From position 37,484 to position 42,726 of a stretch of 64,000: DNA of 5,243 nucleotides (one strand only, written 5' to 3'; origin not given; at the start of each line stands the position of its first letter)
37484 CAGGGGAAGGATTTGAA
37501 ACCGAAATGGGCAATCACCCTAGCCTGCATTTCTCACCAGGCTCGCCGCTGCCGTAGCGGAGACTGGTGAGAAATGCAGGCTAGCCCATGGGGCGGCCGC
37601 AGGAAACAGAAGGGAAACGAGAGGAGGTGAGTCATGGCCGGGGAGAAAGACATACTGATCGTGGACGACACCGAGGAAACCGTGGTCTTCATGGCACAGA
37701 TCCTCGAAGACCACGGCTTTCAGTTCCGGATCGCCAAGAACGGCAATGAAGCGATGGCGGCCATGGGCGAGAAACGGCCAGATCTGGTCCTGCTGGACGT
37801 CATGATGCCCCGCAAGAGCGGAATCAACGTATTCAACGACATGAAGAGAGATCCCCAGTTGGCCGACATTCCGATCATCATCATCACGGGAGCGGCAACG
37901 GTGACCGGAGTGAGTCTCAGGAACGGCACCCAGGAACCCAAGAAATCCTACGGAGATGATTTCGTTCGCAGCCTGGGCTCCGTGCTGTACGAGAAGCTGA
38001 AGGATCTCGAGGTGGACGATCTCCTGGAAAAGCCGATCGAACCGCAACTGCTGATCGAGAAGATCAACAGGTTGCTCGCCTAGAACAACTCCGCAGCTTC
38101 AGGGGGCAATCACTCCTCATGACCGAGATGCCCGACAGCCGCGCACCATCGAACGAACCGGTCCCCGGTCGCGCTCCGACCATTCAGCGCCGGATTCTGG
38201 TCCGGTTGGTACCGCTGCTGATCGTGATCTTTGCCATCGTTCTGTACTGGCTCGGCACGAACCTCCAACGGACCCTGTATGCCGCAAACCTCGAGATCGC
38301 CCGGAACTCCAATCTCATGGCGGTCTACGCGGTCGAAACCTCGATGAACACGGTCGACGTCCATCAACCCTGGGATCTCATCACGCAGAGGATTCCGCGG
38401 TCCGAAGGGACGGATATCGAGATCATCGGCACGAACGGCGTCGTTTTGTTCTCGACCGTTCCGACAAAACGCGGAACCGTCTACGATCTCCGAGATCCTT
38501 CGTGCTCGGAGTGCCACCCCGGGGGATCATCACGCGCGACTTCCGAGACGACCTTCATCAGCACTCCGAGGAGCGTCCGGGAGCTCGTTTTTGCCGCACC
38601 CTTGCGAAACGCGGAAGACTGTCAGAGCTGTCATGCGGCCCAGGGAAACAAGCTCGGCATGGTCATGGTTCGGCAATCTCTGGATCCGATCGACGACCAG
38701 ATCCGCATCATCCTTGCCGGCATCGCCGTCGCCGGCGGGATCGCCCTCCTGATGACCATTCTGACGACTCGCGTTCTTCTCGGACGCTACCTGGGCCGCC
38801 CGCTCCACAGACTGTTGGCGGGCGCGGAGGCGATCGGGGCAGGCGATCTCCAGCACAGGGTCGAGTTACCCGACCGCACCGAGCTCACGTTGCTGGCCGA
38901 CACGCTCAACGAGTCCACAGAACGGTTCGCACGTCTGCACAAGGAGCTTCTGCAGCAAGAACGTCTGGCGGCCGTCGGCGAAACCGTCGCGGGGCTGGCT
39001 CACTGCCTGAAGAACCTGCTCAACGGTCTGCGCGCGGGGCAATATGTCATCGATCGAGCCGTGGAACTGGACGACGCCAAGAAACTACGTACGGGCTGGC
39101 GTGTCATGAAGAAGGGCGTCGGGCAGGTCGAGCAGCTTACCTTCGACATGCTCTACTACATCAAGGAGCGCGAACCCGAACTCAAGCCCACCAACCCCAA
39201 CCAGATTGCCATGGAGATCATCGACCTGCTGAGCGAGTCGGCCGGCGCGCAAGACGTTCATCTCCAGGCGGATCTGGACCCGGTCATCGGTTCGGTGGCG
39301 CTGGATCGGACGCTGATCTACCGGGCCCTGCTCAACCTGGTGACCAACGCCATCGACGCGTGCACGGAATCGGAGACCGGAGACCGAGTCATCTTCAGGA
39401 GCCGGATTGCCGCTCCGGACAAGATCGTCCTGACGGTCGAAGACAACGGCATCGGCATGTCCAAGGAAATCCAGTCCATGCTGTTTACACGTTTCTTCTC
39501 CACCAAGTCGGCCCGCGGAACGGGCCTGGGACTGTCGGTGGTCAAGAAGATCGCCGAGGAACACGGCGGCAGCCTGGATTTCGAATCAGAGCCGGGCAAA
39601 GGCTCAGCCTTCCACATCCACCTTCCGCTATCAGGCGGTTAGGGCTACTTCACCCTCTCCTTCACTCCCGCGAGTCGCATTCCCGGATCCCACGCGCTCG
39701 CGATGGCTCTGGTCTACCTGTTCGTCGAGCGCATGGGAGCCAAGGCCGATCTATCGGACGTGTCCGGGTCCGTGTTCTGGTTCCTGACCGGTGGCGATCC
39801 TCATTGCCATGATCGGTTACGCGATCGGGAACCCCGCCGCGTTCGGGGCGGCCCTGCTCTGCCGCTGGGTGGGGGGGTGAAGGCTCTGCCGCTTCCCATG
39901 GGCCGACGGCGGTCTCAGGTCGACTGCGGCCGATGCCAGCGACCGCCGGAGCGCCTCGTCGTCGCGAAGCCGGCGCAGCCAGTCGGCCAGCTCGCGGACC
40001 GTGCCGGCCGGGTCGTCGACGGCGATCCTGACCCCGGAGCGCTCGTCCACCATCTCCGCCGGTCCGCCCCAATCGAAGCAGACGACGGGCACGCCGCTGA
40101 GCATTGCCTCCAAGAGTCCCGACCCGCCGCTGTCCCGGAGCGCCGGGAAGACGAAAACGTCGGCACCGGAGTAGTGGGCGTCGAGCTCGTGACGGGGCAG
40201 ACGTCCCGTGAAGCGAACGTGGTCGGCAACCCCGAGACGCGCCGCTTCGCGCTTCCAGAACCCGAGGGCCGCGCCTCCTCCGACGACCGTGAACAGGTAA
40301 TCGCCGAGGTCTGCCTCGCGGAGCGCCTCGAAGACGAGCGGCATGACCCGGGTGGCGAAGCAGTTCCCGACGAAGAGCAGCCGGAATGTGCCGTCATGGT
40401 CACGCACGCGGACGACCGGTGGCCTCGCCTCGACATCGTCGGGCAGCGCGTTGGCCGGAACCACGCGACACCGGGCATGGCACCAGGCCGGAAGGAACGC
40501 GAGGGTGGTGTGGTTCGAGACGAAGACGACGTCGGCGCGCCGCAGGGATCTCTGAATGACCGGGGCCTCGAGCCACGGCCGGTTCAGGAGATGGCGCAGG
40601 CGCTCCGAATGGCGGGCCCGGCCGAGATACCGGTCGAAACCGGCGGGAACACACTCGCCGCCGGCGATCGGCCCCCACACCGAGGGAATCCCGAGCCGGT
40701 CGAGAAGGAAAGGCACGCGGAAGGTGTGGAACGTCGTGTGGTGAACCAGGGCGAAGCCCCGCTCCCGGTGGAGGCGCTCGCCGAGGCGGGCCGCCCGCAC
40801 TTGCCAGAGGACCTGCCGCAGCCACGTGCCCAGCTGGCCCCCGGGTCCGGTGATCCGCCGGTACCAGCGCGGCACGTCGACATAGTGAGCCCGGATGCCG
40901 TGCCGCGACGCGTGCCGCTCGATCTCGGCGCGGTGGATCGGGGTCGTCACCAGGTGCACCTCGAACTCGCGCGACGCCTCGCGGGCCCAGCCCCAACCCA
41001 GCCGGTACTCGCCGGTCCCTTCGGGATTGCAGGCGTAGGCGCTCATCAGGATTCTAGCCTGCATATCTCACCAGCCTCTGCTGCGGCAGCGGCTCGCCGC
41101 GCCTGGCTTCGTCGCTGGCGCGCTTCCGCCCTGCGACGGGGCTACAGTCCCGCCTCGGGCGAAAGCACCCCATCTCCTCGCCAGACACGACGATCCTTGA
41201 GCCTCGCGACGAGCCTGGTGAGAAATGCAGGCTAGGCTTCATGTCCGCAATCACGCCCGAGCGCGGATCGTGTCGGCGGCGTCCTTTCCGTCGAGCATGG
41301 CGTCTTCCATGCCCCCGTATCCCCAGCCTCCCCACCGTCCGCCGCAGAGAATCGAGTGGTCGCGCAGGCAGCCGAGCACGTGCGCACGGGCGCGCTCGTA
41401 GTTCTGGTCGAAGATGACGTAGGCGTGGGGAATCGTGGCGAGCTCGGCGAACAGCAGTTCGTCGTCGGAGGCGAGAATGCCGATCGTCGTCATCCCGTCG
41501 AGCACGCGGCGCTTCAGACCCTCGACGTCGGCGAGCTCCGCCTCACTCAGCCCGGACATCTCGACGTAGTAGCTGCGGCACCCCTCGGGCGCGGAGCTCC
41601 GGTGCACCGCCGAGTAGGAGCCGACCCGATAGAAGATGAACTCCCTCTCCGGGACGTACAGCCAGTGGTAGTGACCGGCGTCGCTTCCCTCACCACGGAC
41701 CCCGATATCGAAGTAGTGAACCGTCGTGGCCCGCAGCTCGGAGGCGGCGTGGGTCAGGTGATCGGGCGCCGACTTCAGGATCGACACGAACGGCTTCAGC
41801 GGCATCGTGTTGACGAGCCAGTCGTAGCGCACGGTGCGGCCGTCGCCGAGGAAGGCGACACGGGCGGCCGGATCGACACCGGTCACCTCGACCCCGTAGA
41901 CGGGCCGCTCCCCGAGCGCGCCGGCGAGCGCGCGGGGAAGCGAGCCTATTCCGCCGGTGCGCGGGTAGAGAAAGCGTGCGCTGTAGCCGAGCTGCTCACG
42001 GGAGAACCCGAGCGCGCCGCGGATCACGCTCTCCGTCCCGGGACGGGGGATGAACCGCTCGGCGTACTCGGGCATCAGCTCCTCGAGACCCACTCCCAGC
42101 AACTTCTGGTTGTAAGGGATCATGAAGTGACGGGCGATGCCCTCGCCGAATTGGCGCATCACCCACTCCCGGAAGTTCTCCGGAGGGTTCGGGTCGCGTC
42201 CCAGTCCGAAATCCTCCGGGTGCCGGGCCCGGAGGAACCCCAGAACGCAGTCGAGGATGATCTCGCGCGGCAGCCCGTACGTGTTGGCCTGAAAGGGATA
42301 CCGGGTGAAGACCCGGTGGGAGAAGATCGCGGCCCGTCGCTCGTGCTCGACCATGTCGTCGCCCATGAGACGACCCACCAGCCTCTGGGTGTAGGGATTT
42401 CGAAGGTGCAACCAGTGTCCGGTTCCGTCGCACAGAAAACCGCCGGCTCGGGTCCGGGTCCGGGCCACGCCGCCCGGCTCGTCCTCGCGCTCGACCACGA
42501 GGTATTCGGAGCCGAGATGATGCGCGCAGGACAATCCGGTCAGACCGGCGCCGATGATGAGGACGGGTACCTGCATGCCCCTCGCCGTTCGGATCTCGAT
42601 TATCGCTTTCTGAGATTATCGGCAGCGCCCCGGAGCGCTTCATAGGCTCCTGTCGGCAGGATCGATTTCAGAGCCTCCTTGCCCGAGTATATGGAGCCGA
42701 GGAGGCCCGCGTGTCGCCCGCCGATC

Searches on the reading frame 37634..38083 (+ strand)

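Call 52: search_protein_families(library=ncbifam, proteins=[window:37634-38083:+], max_evalue=1e-10)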
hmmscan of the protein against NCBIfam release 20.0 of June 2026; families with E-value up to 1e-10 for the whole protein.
window:37634-38083:+ (149 aa): 24 families
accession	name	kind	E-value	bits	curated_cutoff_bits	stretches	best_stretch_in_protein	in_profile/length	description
NF045717.1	DVU0259_DivK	exception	1.1e-20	73.9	160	1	5-90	3-88/117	DVU0259 family response regulator domain-containing protein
TIGR02154.1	PhoB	equivalog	1.6e-18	66.8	296.2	1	5-87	3-85/226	phosphate regulon transcriptional regulator PhoB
NF007135.0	PRK09581.1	equivalog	7e-18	64.7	474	1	6-86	4-84/457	PleD family two-component system response regulator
NF051870.1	NAssimRespRegNtrX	equivalog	3.6e-17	62.4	600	1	5-91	2-88/452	nitrogen assimilation response regulator NtrX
NF040689.1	MtrAB_MtrA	equivalog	7.1e-17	61.5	300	1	7-91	1-82/219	MtrAB system response regulator MtrA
NF045944.1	ResRegRpaBCyano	equivalog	5.2e-16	58.7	330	1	8-90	1-80/229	response regulator transcription factor RpaB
NF008199.0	PRK10955.1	equivalog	6.4e-15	55.7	341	1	6-87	3-80/232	envelope stress response regulator transcription factor CpxR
NF053854.1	RespRegPhoBBctds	equivalog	9.8e-15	54.5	270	1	7-89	1-82/225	two-component system response regulator PhoB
NF040534.1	resp_reg_YycF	equivalog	3.9e-14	52.5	340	1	5-86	1-79/231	response regulator YycF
NF008469.0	PRK11361.1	equivalog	4.3e-14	52.1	714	1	1-92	1-90/461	acetoacetate metabolism transcriptional regulator AtoC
NF007969.0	PRK10693.1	equivalog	4e-13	49.1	329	1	4-93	7-94/337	two-component system response regulator RssB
NF047793.1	ResRegPgtA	equivalog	1.2e-12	47.5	650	1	4-90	5-89/414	two-component system response regulator PgtA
NF007546.0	PRK10161.1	equivalog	1.6e-12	47.5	471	1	6-86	4-84/229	phosphate response regulator transcription factor PhoB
NF045505.1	RR_RssB_Pseudo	equivalog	3.9e-12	45.9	700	1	6-93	7-92/394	two-component system response regulator RssB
NF046022.1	RespRegCpdRBruc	equivalog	7.2e-12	45.3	180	1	6-102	3-94/120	cell cycle two-component system response regulator CpdR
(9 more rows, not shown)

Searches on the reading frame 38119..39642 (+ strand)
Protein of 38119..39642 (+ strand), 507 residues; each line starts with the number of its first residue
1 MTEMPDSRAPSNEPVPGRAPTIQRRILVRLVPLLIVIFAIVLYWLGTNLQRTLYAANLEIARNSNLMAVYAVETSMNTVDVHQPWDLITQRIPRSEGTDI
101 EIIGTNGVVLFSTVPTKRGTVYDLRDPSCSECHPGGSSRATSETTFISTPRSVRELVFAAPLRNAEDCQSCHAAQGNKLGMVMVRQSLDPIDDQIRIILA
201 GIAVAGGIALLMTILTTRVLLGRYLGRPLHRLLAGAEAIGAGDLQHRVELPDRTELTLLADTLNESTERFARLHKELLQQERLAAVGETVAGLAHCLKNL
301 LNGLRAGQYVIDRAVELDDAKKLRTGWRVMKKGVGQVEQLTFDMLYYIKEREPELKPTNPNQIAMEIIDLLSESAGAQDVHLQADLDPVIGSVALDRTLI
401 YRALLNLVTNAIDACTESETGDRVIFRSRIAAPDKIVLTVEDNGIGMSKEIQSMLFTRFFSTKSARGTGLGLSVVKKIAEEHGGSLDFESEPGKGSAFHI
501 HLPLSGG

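Call 52: search_protein_families(library=ncbifam, proteins=[window:38119-39642:+], max_evalue=1e-10)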
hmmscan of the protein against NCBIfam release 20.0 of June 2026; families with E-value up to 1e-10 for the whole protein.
window:38119-39642:+ (507 aa): 63 families (the best 25 are shown)
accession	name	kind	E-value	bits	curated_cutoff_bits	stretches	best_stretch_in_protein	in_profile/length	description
NF008468.0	PRK11360.1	equivalog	1.1e-44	152.8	646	1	266-504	377-608/616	two-component system sensor histidine kinase AtoS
NF007688.0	PRK10364.1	equivalog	3.5e-36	124.9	479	1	271-504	225-451/460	two-component system sensor histidine kinase ZraS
NF033092.0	HK_WalK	equivalog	2.8e-33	115.4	725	2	355-504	444-594/594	cell wall metabolism sensor histidine kinase WalK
NF040691.1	MtrAB_MtrB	equivalog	1.6e-31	109.9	450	1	186-505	174-493/507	MtrAB system histidine kinase MtrB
NF010411.0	PRK13837.1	equivalog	3.1e-30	104.9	647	1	268-505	432-676/828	two-component system VirA-like sensor kinase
NF047496.1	HK_LIC11548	equivalog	8.1e-28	97.5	750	1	194-504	272-589/589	LIC_11548 family sensor histidine kinase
NF041777.1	sens_FixL_Rhizob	equivalog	5.7e-27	94.5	850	1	267-505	243-482/485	sensor protein FixL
NF052574.1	HisKinEspCMyxo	equivalog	1.1e-26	93.3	1200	1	271-503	402-636/785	serine histidine kinase EspC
NF046044.1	PnpS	equivalog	2.9e-26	92.4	400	1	319-503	202-390/390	two-component system histidine kinase PnpS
NF047466.1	hybrid_RR_LvrB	exception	3.4e-25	89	500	1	268-504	135-376/377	hybrid histidine kinase/response regulator LvrB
NF010076.0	PRK13557.1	subfamily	5.2e-25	87.9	631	1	275-505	152-395/540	histidine kinase famiy protein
NF008293.1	PRK11073.1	equivalog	4.5e-24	85.3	240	1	268-504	112-347/349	nitrogen regulation protein NR(II)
NF052573.1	HisKinEspAMyxo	equivalog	5.3e-24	84.2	1400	1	266-502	365-609/755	serine histidine kinase EspA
NF008312.0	PRK11100.1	equivalog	1.2e-23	83.7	356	1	176-503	158-473/477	two-component system sensor histidine kinase CreC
NF041735.1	hist_kin_RppB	equivalog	3.5e-23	82.1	400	1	292-503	222-438/438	two-component system sensor histidine kinase RppB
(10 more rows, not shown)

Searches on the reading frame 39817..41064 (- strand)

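Call 52: search_protein_families(library=ncbifam, proteins=[window:39817-41064:-], max_evalue=1e-10)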
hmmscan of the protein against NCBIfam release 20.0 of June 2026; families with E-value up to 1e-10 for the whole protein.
window:39817-41064:- (415 aa): 5 families
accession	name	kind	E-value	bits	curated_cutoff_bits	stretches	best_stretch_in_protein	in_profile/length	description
NF041879.1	EPS_EpsH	equivalog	1.2e-21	77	800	1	81-376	90-388/431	exopolysaccharide biosynthesis glycosyltransferase EpsH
NF041876.1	EPS_EpsE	equivalog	2.2e-13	50.2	400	1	272-380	267-372/389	exopolysaccharide biosynthesis GT4 family glycosyltransferase EpsE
TIGR04063.1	stp3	hypoth_equivalog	4.4e-12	45.6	442.05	1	255-374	244-369/397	TIGR04063 family PEP-CTERM/XrtA system glycosyltransferase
TIGR03449.1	mycothiol_MshA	equivalog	1.2e-11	44.2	462.5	1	268-382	271-382/406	D-inositol-3-phosphate glycosyltransferase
TIGR03088.1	stp2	hypoth_equivalog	1.9e-11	43.6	409.05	1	257-375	231-344/374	TIGR03088 family PEP-CTERM/XrtA system glycosyltransferase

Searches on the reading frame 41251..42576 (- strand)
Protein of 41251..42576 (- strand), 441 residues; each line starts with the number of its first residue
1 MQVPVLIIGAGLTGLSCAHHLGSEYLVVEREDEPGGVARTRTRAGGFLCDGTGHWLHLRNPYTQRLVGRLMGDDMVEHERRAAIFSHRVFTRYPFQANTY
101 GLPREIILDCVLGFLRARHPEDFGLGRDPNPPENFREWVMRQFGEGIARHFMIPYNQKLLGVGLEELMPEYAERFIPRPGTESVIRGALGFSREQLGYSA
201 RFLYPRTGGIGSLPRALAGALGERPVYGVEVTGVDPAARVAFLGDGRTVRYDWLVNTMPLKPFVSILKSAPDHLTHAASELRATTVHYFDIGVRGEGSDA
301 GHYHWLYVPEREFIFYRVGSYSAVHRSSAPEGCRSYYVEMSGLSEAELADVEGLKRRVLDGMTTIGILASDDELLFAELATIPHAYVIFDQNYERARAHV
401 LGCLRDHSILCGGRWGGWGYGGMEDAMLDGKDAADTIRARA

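Call 52: search_protein_families(library=ncbifam, proteins=[window:41251-42576:-], max_evalue=1e-10)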
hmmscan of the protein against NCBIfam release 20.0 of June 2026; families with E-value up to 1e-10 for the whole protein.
window:41251-42576:- (441 aa): 3 families
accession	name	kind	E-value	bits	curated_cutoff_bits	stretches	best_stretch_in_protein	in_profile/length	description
NF005547.0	PRK07208.1-3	equivalog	2.5e-38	132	380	1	5-436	7-440/465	hypothetical protein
NF005548.0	PRK07208.1-4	equivalog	7e-28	97.5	389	1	4-437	5-450/488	hypothetical protein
NF005545.0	PRK07208.1-1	equivalog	1.9e-18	66.1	451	1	2-437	7-461/504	hypothetical protein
